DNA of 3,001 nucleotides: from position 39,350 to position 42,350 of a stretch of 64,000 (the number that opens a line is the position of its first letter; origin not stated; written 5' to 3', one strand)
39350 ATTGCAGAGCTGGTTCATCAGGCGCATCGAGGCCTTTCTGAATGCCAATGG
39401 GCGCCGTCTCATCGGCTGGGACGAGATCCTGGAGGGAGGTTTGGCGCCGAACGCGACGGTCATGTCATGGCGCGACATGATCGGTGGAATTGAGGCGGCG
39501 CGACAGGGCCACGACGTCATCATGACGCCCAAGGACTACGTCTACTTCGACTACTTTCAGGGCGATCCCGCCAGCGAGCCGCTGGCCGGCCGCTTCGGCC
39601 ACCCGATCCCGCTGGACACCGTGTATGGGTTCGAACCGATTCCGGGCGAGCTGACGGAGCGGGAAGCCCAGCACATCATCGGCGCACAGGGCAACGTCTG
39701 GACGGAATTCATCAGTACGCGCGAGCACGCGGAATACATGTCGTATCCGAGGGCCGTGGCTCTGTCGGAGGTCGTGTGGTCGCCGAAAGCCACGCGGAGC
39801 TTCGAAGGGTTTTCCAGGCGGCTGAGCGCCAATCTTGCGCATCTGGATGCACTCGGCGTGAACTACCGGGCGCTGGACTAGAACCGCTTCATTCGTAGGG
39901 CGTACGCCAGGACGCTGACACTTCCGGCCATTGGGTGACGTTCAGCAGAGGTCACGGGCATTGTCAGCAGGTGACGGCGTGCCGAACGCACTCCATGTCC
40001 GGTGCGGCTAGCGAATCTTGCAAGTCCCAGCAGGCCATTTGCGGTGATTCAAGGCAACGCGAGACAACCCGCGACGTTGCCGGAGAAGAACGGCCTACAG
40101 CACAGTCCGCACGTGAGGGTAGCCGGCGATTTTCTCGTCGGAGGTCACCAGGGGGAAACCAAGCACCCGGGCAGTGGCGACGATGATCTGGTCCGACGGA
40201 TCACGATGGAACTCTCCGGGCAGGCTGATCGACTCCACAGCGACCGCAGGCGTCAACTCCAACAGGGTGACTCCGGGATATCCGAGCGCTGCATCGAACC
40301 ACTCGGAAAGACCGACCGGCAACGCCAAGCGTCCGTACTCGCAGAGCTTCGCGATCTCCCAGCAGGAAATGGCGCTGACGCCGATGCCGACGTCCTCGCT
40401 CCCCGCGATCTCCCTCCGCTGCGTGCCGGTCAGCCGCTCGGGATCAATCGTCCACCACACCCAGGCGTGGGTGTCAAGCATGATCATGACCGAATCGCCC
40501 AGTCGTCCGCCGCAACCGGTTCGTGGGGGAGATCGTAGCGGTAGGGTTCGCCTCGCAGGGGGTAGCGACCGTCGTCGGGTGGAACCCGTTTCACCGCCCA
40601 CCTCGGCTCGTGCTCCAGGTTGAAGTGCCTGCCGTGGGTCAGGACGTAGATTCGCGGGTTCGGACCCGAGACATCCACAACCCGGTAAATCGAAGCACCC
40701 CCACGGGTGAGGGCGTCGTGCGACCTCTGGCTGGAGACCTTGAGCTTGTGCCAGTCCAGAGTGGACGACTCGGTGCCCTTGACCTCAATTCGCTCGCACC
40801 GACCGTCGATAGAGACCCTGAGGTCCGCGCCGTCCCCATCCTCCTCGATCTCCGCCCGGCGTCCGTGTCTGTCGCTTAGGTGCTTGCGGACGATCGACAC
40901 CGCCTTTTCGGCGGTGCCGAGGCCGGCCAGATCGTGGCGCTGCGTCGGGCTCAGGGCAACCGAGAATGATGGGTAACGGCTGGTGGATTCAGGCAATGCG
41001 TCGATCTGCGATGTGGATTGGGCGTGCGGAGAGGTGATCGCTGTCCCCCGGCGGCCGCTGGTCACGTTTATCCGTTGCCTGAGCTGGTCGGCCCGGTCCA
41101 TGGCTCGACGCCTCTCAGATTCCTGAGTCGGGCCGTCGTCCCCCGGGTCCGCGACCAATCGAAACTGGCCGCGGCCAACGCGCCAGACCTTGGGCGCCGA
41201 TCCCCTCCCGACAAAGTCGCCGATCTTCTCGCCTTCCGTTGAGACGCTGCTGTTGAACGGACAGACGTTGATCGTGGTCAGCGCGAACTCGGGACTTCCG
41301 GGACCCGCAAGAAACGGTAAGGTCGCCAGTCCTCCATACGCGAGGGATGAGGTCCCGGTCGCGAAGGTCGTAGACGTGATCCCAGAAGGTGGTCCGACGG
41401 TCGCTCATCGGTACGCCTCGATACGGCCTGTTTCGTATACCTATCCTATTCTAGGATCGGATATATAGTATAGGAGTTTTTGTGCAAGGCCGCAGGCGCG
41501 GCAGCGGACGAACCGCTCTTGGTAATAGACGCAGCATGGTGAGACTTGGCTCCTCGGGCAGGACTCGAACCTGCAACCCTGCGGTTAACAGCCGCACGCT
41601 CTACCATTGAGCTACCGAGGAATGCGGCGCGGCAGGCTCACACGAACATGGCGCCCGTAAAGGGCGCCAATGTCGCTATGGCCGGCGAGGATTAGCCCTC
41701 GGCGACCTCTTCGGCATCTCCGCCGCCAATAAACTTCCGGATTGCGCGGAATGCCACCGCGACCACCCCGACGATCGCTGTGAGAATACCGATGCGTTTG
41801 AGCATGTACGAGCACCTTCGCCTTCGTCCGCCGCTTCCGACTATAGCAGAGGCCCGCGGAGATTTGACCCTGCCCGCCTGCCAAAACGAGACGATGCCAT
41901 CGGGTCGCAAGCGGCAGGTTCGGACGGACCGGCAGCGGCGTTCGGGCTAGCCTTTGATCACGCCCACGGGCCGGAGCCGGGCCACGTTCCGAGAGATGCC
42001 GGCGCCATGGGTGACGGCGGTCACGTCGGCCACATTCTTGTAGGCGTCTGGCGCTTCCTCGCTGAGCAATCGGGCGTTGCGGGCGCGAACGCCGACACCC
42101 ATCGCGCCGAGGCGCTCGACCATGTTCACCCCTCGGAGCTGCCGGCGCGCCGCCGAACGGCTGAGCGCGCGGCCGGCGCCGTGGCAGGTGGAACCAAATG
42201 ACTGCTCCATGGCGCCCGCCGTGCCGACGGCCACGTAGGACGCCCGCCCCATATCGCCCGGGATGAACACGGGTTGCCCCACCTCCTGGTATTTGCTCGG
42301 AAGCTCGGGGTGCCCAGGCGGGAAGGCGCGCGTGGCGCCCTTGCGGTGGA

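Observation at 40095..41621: DUF3883-like nuclease-domain gene translationally coupled (ATGA) to a PIN-domain gene, abutting the 3' end of tRNA-Asn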

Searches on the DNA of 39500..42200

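Call 65: search_rna_families(source=window, start=39500, end=42200, threshold=evalue, max_evalue=1)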
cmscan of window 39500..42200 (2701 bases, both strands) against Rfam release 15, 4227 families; matches with E-value up to 1: 3.
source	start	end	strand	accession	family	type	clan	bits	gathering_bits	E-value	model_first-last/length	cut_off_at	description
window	41550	41621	-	RF00005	tRNA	Gene; tRNA;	CL00001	72.2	29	3.4e-15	1-71/71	no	tRNA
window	39773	39828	+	RF03937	mir-9456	Gene; miRNA;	-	21.6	80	0.6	1-68/68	no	mir-9456 microRNA precursor family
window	41549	41621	+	RF04354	Plastid-ycf2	Cis-reg;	-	19.9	65.7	0.84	1-75/75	no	Plastid-ycf2 5UTR RNA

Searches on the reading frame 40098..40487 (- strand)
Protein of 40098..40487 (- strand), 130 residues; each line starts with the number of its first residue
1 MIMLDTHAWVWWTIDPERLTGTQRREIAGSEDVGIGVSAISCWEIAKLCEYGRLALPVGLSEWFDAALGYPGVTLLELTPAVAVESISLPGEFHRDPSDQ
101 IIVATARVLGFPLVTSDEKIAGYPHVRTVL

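Call 6: search_protein_families(library=pfam, max_evalue=1, proteins=[window:40098-40487:-])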
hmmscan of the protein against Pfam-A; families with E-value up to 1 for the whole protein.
seq(130 aa): 1 family
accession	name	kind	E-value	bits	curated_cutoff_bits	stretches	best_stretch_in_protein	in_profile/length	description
PF01850.27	PIN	-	4.4e-13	50.3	23.6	1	2-121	1-115/120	PIN domain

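Call 7: search_protein_families(library=ncbifam, max_evalue=1, proteins=[window:40098-40487:-])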
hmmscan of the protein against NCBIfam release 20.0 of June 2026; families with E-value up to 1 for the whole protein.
seq(130 aa): 0 families

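Call 26: search_solved_structures(query=window:40098-40487:-, max_evalue=0.01, show_alignments=2)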
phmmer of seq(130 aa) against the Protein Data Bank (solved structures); distinct sequences matched with E-value up to 0.01: 0.

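Call 30: search_solved_structures(query=A2, max_evalue=1, show_alignments=1)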
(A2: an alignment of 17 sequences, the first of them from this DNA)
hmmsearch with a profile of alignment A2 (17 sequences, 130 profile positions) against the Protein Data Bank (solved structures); distinct sequences matched with E-value up to 1: 2.
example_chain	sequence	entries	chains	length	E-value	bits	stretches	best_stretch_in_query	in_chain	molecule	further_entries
7by2_B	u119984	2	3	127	0.0017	21.6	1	69-119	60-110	Ribonuclease VapC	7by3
3tg9_A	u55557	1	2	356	0.59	13.3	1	27-77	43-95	Penicillin-binding protein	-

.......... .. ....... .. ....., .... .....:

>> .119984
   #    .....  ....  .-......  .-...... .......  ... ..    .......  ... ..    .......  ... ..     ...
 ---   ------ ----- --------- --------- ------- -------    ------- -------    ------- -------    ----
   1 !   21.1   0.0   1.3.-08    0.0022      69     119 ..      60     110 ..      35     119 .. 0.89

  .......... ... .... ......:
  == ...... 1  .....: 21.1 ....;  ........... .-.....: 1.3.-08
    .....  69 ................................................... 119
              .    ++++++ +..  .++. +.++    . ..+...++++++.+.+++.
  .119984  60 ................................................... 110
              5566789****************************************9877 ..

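Call 31: search_protein_families(library=padloc, max_evalue=0.1, proteins=[window:40098-40487:-])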
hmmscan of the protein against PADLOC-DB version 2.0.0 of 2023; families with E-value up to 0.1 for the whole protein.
seq(130 aa): 0 families

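Call 42: list_cluster_members(proteins=[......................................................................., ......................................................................, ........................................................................, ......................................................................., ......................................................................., window:40098-40487:-, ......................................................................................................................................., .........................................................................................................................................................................])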
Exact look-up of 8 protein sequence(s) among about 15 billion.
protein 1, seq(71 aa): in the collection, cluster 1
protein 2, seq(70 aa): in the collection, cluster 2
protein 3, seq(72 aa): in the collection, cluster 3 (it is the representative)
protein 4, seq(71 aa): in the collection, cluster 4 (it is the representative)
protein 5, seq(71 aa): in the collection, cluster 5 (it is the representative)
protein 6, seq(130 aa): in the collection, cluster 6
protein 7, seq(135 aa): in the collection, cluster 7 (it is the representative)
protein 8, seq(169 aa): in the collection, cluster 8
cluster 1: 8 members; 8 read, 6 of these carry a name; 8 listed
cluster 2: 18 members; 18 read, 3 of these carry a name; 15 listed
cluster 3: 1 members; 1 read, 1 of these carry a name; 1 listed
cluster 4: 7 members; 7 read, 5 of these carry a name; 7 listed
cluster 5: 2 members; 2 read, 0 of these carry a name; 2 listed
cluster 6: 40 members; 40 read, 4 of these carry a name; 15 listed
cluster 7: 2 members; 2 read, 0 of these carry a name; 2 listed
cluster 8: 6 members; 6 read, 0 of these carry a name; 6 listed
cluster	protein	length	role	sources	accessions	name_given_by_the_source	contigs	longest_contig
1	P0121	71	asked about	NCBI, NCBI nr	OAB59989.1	hypothetical protein AY600_15240 [Phormidium willei BDU 130791]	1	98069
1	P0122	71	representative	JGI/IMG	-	hypothetical protein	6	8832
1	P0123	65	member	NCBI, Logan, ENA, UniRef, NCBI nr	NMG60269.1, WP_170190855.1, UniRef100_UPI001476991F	hypothetical protein E1H12_17520 [Geitlerinema sp. P-1104] | hypothetical protein n=1 Tax=Geitlerinema sp. P-1104 TaxID=2546230 RepID=UPI001476991F | hypothetical protein [Geitlerinema sp. P-1104]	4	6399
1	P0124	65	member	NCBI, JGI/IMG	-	hypothetical protein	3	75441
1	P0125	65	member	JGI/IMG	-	hypothetical protein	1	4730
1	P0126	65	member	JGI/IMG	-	hypothetical protein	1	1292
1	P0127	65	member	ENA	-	-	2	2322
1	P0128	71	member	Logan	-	-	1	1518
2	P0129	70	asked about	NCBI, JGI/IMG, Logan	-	hypothetical protein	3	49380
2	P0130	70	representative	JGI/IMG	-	hypothetical protein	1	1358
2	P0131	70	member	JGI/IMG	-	hypothetical protein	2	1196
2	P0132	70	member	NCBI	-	-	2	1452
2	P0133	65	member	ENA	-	-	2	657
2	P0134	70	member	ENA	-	-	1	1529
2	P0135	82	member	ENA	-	-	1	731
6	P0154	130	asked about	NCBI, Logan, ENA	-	-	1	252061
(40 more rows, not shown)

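Call 43: find_encoding_contigs(protein=window:40098-40487:-, flank=3000, max_places=4)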
Protein seq(130 aa) (130 aa): 3 contigs read that carry it; 2 places shown.
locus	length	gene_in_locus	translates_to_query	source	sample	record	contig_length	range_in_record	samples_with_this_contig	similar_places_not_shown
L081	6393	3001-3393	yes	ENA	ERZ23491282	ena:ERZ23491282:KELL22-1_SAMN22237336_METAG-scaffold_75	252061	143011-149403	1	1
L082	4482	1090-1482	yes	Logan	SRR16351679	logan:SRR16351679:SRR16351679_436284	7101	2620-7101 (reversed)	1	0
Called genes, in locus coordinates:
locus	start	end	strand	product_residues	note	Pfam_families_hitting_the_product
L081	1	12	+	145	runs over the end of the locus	PF01951:Archease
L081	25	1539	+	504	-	PF01139:RtcB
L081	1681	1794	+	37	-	-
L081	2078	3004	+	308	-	-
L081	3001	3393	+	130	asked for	PF01850:PIN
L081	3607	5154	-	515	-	PF02838:Glyco_hydro_20b, PF00728:Glyco_hydro_20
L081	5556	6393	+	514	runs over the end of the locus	PF13088:BNR_2, PF02012:BNR (faint)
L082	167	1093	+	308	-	-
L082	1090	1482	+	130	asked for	PF01850:PIN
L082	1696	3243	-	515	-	PF02838:Glyco_hydro_20b, PF00728:Glyco_hydro_20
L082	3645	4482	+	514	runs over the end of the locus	PF13088:BNR_2, PF02012:BNR (faint)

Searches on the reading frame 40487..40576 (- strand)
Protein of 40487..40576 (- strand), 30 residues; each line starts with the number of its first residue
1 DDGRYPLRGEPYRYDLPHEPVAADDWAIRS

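Call 62: search_protein_representatives(protein=window:40487-40576:-)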
Query: 30 residues. Proteins with E-value up to 0.001 (for the whole library): 24; up to 1e-10: 1; up to 1e-30: 0. The best 24 are listed.
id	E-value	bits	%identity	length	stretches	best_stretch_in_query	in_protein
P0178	1.9e-11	57.6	96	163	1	2-29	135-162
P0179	2.1e-09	51.5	33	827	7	11-28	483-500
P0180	7.2e-08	46.8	77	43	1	4-29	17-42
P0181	4.2e-07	44.5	78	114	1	3-29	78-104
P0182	7.5e-07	43.8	72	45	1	1-29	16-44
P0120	2.5e-06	42.2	68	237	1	2-29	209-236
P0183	4.7e-06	41.4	73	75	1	3-28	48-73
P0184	4.8e-06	41.3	78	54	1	2-28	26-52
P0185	8.0e-06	40.6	73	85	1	2-27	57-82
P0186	2.0e-05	39.5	74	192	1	2-28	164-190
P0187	2.6e-05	39.1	73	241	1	3-28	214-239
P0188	3.5e-05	38.7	67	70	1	4-27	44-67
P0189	3.8e-05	38.6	71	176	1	1-28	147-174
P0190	7.9e-05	37.6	75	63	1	4-27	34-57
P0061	1.2e-04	37.1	70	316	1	1-27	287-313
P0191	1.2e-04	37.1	71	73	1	4-27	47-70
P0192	1.2e-04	37.1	62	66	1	1-29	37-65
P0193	1.4e-04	36.9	61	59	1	2-29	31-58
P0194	1.4e-04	36.9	61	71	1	1-28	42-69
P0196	2.7e-04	36.0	64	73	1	4-28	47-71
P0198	7.5e-04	34.7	65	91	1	2-27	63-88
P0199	8.3e-04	34.6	68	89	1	3-27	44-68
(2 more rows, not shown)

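Call 64: search_protein_families(library=pfam, max_evalue=1, proteins=[P0198, P0183, P0188, P0191, P0192, P0193, P0194, P0196, P0199, P0190])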
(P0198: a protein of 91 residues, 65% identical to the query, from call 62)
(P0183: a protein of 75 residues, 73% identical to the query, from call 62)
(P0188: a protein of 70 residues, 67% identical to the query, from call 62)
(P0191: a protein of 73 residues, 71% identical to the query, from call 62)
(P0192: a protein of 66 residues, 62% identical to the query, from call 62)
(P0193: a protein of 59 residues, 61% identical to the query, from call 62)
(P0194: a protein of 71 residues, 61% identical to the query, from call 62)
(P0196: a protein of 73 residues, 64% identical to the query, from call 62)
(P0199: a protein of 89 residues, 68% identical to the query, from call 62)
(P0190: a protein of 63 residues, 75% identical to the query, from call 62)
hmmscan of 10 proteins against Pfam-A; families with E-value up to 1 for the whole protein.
P0198 (91 aa): 3 families
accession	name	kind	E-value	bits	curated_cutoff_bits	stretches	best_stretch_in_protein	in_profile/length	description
PF22513.2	FitA-like_RHH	-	1.4e-12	47.8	27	1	2-38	1-37/39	Antitoxin FitA-like, ribbon-helix-helix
PF03869.20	Arc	-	0.0066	16.7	20.4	1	9-37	11-39/50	Arc-like DNA binding domain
PF07878.17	RHH_5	-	0.069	13.3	26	1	9-28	8-27/43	CopG-like RHH_1 or ribbon-helix-helix domain, RHH_5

P0183 (75 aa): 0 families

P0188 (70 aa): 0 families

P0191 (73 aa): 0 families

P0192 (66 aa): 0 families

P0193 (59 aa): 0 families

P0194 (71 aa): 0 families

P0196 (73 aa): 1 family
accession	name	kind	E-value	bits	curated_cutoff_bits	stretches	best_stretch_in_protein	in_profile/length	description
PF10047.15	DUF2281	-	0.00015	22.8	26.5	1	13-42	9-38/64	Protein of unknown function (DUF2281)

P0199 (89 aa): 0 families

P0190 (63 aa): 0 families

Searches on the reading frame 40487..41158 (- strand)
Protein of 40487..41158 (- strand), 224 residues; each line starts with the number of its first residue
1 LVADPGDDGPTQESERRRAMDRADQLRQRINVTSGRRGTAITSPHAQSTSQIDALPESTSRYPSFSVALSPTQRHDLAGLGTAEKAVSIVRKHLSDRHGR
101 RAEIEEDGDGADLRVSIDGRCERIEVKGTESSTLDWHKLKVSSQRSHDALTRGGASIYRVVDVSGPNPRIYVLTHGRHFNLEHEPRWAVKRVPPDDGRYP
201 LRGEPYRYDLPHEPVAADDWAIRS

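Call 6: search_protein_families(library=pfam, max_evalue=1, proteins=[window:40487-41158:-])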
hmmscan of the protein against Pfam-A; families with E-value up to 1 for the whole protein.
seq(224 aa): 1 family
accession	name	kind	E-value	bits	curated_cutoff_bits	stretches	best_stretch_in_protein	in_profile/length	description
PF13020.12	NOV_C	-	0.002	18.6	22.1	1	86-143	5-61/91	Protein NO VEIN, C-terminal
